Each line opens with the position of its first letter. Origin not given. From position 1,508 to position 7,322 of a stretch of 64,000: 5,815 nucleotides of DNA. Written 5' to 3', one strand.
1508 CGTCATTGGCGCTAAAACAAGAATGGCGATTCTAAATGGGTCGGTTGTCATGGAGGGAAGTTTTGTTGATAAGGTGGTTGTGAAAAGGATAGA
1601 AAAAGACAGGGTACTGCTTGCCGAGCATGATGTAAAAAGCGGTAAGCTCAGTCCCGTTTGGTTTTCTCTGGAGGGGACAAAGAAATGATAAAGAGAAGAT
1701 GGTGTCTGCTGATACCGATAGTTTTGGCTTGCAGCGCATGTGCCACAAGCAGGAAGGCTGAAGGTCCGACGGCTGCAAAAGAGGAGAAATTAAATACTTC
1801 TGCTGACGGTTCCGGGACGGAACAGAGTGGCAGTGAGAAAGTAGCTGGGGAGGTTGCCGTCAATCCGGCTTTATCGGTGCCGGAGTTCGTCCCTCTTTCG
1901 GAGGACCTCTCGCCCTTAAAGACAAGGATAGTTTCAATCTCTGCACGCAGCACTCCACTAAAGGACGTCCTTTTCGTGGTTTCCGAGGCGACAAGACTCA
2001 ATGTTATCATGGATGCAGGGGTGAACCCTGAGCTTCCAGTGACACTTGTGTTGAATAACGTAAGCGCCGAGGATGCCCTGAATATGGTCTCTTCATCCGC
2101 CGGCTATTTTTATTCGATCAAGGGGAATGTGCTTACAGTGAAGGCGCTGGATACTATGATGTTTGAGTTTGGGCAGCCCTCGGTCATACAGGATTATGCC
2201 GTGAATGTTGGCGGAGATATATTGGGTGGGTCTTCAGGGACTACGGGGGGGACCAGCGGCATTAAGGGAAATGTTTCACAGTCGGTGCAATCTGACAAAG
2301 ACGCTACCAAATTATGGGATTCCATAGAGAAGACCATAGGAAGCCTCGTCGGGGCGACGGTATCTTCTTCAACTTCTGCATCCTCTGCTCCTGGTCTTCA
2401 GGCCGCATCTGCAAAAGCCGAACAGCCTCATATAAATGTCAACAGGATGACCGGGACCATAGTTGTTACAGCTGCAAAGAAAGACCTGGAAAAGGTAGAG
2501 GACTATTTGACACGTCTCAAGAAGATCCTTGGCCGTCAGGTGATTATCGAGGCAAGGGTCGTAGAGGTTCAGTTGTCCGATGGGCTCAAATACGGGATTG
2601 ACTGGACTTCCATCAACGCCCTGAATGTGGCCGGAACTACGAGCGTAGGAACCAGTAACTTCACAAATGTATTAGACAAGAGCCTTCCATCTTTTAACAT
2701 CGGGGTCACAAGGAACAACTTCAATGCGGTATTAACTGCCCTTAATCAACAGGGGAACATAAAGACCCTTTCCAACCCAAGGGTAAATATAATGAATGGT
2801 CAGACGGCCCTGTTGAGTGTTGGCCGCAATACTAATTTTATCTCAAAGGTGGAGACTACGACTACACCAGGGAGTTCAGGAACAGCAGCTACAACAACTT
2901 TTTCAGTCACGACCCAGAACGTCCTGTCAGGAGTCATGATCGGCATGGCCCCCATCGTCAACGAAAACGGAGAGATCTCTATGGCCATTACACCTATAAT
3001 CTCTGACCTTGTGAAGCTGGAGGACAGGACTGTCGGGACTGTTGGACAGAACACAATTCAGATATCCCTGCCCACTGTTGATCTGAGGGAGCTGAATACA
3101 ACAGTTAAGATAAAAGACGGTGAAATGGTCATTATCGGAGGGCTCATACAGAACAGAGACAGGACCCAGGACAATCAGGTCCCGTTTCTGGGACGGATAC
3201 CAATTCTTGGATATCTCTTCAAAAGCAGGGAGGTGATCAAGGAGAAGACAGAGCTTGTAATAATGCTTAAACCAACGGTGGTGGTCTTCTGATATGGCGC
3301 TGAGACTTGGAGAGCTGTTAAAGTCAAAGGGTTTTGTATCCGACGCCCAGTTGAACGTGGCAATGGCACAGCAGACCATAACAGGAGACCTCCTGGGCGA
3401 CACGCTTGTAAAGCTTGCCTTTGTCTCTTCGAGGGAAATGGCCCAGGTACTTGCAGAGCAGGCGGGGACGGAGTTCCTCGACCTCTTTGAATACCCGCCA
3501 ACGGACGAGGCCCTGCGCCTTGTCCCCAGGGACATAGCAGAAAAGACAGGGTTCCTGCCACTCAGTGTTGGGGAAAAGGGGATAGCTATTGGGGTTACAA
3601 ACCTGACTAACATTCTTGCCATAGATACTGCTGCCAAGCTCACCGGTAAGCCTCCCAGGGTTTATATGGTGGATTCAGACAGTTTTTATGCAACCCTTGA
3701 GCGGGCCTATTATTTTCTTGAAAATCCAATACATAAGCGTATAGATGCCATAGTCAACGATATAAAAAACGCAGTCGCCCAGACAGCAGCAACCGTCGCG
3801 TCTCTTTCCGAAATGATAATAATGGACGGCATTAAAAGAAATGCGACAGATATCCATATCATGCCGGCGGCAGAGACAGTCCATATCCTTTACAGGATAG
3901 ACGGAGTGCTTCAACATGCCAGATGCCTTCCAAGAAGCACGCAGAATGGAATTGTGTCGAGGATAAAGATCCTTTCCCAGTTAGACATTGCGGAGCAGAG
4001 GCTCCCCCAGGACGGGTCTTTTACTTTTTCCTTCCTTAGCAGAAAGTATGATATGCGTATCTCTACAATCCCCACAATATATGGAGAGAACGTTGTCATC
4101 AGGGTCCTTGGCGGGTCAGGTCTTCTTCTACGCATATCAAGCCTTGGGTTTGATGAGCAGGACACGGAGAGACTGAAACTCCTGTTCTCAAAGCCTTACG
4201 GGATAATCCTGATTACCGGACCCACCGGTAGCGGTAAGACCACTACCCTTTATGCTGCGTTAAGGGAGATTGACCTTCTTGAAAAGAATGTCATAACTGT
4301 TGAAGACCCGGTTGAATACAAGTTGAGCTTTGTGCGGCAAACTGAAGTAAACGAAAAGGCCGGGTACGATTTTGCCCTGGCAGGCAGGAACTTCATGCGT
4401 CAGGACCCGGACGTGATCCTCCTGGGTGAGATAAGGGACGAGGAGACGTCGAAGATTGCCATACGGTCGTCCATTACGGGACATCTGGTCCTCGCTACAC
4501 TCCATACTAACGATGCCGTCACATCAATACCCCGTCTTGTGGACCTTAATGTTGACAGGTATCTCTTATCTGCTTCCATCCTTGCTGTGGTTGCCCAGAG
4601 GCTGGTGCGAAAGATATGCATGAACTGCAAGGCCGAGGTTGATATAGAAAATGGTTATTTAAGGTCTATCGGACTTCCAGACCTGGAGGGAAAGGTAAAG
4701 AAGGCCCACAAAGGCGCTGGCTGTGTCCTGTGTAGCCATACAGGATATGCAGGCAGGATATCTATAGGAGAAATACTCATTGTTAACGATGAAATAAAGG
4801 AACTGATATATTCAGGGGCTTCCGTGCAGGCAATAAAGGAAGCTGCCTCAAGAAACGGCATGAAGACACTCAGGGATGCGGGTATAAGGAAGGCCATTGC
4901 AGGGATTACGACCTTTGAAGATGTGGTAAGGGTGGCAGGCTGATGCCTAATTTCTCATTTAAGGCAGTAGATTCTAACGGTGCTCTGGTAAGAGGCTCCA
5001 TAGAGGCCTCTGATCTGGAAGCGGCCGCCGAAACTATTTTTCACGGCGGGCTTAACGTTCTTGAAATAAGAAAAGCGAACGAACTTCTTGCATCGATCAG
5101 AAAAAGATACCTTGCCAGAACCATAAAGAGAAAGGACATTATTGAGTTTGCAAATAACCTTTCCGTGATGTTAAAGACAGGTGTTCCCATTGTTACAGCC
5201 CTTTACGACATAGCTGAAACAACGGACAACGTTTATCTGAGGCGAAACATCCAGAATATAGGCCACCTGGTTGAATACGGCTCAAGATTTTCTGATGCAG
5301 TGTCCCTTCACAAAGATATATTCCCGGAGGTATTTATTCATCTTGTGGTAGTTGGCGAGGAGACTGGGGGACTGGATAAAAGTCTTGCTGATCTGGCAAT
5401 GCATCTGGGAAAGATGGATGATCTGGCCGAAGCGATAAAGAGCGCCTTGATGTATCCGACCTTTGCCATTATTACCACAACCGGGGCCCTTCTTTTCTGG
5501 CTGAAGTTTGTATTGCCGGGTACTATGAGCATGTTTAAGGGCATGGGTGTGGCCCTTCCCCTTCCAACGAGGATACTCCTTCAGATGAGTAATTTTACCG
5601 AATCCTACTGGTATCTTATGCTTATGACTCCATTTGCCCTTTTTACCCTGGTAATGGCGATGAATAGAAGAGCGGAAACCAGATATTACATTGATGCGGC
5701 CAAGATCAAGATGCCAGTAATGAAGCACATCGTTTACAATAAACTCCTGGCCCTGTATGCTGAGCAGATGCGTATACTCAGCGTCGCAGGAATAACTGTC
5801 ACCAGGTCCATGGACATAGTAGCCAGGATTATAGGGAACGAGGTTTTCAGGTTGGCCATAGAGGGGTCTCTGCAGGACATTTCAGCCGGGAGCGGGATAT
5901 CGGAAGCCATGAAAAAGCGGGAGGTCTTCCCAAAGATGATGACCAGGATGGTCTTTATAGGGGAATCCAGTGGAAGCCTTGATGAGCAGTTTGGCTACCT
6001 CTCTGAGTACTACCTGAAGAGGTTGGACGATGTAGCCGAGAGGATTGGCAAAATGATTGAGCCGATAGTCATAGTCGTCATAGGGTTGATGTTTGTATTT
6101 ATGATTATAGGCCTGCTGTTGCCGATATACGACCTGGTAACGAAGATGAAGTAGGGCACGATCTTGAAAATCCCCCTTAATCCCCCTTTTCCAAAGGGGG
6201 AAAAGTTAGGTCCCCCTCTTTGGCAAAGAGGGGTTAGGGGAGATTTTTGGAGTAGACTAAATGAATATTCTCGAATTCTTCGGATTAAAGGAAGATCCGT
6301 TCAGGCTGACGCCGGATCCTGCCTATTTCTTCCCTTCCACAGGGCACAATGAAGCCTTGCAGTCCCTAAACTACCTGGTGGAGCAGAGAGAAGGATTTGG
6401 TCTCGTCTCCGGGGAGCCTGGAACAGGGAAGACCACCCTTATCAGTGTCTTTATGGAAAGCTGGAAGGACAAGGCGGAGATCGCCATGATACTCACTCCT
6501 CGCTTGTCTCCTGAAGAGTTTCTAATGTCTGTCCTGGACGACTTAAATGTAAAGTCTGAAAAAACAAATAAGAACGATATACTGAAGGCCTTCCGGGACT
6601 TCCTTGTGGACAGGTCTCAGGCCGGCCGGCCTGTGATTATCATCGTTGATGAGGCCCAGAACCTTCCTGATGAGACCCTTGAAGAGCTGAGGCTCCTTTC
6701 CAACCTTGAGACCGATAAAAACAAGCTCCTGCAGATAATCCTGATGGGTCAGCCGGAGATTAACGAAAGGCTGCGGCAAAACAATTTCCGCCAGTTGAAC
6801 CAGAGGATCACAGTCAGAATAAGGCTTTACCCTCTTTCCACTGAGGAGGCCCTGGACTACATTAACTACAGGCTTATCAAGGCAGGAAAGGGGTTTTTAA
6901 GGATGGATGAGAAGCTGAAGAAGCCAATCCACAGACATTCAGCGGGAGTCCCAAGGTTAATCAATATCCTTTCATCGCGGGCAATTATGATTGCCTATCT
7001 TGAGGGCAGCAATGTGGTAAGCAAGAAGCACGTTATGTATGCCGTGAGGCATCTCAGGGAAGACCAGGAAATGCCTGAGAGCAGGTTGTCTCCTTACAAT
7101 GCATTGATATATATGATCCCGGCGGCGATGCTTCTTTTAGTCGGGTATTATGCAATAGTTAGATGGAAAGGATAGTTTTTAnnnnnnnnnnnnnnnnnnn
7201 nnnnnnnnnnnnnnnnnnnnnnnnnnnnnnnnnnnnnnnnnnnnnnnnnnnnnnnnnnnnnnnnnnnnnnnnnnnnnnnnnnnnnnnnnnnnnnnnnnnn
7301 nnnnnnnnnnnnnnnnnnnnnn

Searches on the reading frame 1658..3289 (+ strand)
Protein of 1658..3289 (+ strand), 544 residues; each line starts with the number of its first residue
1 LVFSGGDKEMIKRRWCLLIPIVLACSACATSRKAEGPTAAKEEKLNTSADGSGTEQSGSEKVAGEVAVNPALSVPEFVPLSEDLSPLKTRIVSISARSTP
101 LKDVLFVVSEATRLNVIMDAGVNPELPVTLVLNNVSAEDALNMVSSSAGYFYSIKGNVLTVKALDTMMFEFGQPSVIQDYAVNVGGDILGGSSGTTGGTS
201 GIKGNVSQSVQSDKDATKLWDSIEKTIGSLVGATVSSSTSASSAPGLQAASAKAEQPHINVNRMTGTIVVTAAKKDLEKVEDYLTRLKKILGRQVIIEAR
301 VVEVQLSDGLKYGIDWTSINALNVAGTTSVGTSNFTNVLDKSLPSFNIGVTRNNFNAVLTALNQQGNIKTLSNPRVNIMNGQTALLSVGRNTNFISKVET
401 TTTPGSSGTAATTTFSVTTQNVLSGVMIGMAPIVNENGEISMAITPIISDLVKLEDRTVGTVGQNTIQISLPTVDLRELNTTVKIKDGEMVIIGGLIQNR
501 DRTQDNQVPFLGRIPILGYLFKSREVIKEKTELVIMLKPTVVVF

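Call 7: search_protein_families(library=ncbifam, proteins=[window:1658-3289:+], max_evalue=0.001)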
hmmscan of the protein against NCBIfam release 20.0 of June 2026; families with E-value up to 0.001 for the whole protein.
window:1658-3289:+ (544 aa): 9 families
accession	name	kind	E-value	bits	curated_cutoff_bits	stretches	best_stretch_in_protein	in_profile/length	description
TIGR02519.1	pilus_MshL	equivalog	2.9e-79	266.1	250.2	1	260-542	2-290/290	pilus (MSHA type) biogenesis protein MshL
TIGR02517.1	type_II_gspD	equivalog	1.7e-45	155.6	351.35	1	231-542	276-590/600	type II secretion system secretin GspD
TIGR02515.1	IV_pilus_PilQ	subfamily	9.2e-39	133.6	284.35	2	245-542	128-427/428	type IV pilus secretin PilQ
TIGR02520.1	pilus_B_mal_scr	equivalog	4.7e-28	98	287.65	1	136-540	130-512/513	PilN family type IVB pilus formation outer membrane protein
NF010083.0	PRK13568.1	equivalog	8e-26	90.8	554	1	253-542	148-417/419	DNA uptake porin HofQ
TIGR02516.1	type_III_yscC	equivalog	5e-25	88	238.45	1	248-542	190-461/463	type III secretion system outer membrane ring subunit SctC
NF042912.1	Amuc_1098_fam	equivalog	7.1e-22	77.3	750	2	449-541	704-795/805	Amuc_1098 family type IV pilus outer membrane protein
NF007851.2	PRK10560.1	exception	2e-21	76.3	598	1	254-542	141-409/412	DNA uptake porin HofQ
NF011873.0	PRK15346.1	equivalog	3.8e-17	62.1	524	1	248-529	227-481/499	EscC/YscC/HrcC family type III secretion system outer membrane ring protein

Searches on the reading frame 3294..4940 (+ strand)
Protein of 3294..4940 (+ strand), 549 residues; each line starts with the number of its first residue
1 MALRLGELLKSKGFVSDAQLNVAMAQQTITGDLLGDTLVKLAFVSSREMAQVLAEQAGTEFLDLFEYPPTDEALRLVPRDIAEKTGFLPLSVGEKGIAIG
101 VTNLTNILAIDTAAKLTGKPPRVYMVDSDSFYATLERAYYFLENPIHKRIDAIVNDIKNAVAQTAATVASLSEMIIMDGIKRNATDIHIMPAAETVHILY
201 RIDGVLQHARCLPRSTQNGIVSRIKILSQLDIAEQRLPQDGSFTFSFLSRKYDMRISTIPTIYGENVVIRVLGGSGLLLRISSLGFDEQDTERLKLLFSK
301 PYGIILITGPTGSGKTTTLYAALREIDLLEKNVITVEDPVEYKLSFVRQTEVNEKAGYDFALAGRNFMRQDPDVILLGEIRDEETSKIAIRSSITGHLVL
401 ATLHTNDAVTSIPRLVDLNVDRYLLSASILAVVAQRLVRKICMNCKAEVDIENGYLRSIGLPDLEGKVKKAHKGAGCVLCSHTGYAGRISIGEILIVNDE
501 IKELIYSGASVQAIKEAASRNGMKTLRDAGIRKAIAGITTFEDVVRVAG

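Call 7: search_protein_families(library=ncbifam, proteins=[window:3294-4940:+], max_evalue=0.001)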
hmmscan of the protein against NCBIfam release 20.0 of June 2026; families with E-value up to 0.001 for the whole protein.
window:3294-4940:+ (549 aa): 20 families
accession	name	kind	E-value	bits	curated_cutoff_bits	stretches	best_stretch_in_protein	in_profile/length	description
TIGR02538.1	type_IV_pilB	equivalog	8.1e-148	493.5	675.65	1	5-547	2-561/564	type IV-A pilus assembly ATPase PilB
TIGR02533.1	type_II_gspE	equivalog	4.9e-146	487.2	630.25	1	77-547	4-485/486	type II secretion system ATPase GspE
NF053534.1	T4PilAsmATPsTfpB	equivalog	9.5e-121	404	850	1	172-548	205-582/584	type IV pilus assembly ATPase TfpB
NF007755.0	PRK10436.1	equivalog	4.6e-117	391.5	617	1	151-549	68-460/465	type II secretion system protein GspE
NF041000.1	ATPase_ComGA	equivalog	8.7e-75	251.1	300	1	174-439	2-266/267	competence type IV pilus ATPase ComGA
TIGR01420.1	pilT_fam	subfamily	3e-52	178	319.1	1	175-441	5-271/343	PilT/PilU family type 4a pilus ATPase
TIGR02525.1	plasmid_TraJ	equivalog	3.4e-19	69.1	368.3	1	302-419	149-273/372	plasmid transfer ATPase TraJ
TIGR02524.1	dot_icm_DotB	equivalog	1.9e-17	63.5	463.3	1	303-417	135-258/358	Dot/Icm type IV secretion system ATPase DotB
NF053729.1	c-di-GMP_motif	domain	1.2e-15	57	38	1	4-56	1-53/53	cyclic di-GMP-binding domain-containing protein, MshE-related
NF058587.1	archaellum_moto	equivalog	5.4e-14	51.8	550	1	305-420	278-400/527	archaellum flagellar ATPase motor FlaI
TIGR02788.1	VirB11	equivalog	2.5e-11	43.2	249.95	1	305-420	147-267/308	P-type DNA transfer ATPase VirB11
TIGR02782.1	TrbB_P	equivalog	9.9e-11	41.5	304.55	1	305-418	139-255/303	P-type conjugative transfer ATPase TrbB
NF008411.1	PRK11234.1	equivalog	5.2e-09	35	1170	1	5-159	484-635/723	cyclic di-3',5'-guanylate-activated glycosyltransferase NfrB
NF010407.0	PRK13833.1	subfamily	1.1e-08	34.9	499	1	305-420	147-264/323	conjugal transfer protein TrbB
TIGR03819.1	heli_sec_ATPase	hypoth_equivalog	1.1e-08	34.7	373.15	1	305-420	181-302/340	TadA family conjugal transfer-associated ATPase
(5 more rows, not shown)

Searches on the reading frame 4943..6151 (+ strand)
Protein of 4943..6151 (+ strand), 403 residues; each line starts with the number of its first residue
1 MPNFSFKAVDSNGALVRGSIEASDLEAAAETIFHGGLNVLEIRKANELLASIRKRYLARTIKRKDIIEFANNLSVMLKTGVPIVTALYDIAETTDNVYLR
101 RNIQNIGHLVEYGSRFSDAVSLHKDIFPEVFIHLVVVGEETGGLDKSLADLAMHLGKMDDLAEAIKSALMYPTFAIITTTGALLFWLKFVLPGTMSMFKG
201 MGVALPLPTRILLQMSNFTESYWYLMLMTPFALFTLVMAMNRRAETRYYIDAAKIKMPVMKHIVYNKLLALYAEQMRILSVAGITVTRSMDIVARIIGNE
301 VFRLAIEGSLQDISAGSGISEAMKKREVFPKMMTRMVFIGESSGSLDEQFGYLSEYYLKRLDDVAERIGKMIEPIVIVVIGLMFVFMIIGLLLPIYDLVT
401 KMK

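Call 5: search_protein_families(library=pfam, proteins=[window:4943-6151:+], max_evalue=0.01)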
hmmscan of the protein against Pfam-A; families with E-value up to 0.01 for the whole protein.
window:4943-6151:+ (403 aa): 1 family
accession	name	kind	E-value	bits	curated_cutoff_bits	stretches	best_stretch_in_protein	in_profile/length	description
PF00482.28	T2SSF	-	1.1e-49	167.9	25.2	2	273-394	2-125/125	Type II secretion system (T2SS), protein F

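Call 7: search_protein_families(library=ncbifam, proteins=[window:4943-6151:+], max_evalue=0.001)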
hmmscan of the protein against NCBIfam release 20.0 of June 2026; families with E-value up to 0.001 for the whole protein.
window:4943-6151:+ (403 aa): 6 families
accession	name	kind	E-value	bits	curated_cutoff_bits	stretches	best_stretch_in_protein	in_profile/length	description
TIGR02120.1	GspF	equivalog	1.4e-75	255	424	1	4-398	1-397/401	type II secretion system inner membrane protein GspF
NF052607.1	T4PiliAsmPilCThrm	equivalog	9.1e-68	229.2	700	1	1-401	1-403/406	type IV pilus assembly protein PilC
NF052606.1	T4PiliAsmPilCMyx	equivalog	5.4e-66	223.2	700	1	2-402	20-418/419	type IV pilus assembly protein PilC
NF007861.0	PRK10573.1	equivalog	5.6e-64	216.6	401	1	4-402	7-398/401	protein transport protein HofC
NF047826.1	T3SSXpsF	equivalog_domain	8.1e-50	169.8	650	1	1-400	1-402/405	type II secretion system protein XpsF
NF041012.2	T4P_ComGB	equivalog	1.5e-33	116.6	240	1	66-399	3-331/332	competence type IV pilus assembly protein ComGB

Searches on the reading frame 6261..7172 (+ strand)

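Call 5: search_protein_families(library=pfam, proteins=[window:6261-7172:+], max_evalue=0.01)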
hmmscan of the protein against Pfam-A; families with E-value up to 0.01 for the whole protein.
window:6261-7172:+ (304 aa): 18 families
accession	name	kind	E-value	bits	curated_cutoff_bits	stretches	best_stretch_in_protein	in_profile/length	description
PF13401.12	AAA_22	-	3.4e-27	95.8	27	1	42-171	3-130/130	AAA domain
PF13191.12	AAA_16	-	3.1e-13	51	32.6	1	40-156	20-164/167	AAA ATPase domain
PF13173.12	AAA_14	-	1.5e-06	28.6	27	1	49-198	7-129/129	AAA domain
PF13245.12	AAA_19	-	2.7e-06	28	25.1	1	45-162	12-123/134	AAA domain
PF07728.20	AAA_5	-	2.7e-06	27.9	22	1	48-151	3-95/139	AAA domain (dynein-related subfamily)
PF09848.15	SLFN-g3_helicase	-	2.8e-06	27.3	24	1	48-139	5-95/354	Schlafen group 3, DNA/RNA helicase domain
PF13604.12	AAA_30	-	3.4e-06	27.3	27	1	36-153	10-116/191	AAA domain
PF00004.35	AAA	-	3.1e-05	24.9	21.2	1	48-154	2-97/131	ATPase family associated with various cellular activities (AAA)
PF01637.24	ATPase_2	-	0.00032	21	33.2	1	31-139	6-124/225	ATPase domain predominantly from Archaea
PF24883.2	NPHP3_N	-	0.00042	21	24.8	0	45-71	23-49/164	Nephrocystin 3, N-terminal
PF13086.12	AAA_11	-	0.0006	20.1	27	1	42-175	15-105/257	AAA domain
PF25201.1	nSTAND6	-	0.00067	20.2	27.7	1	48-138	22-116/148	Novel STAND NTPase 6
PF05621.17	TniB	-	0.00068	19.6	22.4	1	37-182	28-178/189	Bacterial TniB protein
PF20720.3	nSTAND3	-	0.0012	19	27.2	1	25-73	3-47/155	Novel STAND NTPase 3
PF13481.12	AAA_25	-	0.0024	17.9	27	0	34-65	20-54/195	AAA domain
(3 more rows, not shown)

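Call 7: search_protein_families(library=ncbifam, proteins=[window:6261-7172:+], max_evalue=0.001)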
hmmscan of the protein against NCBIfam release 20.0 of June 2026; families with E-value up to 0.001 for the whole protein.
window:6261-7172:+ (304 aa): 5 families
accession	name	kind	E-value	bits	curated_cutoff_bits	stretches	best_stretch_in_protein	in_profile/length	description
TIGR03015.1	pepcterm_ATPase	hypoth_equivalog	3e-77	259.7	324.5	1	5-267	4-268/269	XrtA/PEP-CTERM system-associated ATPase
TIGR00635.1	ruvB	equivalog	0.00036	19.7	299.05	0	48-96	34-80/305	Holliday junction branch migration DNA helicase RuvB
TIGR03420.1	DnaA_homol_Hda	equivalog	0.00042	19.9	194.8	0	24-93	17-86/226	DnaA regulatory inactivator Hda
NF000868.0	PRK00080.1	equivalog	0.0005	19.1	282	0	48-96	55-101/330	Holliday junction branch migration DNA helicase RuvB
TIGR02928.1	TIGR02928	subfamily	0.00085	18.3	181.3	0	48-159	44-170/366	orc1/cdc6 family replication initiation protein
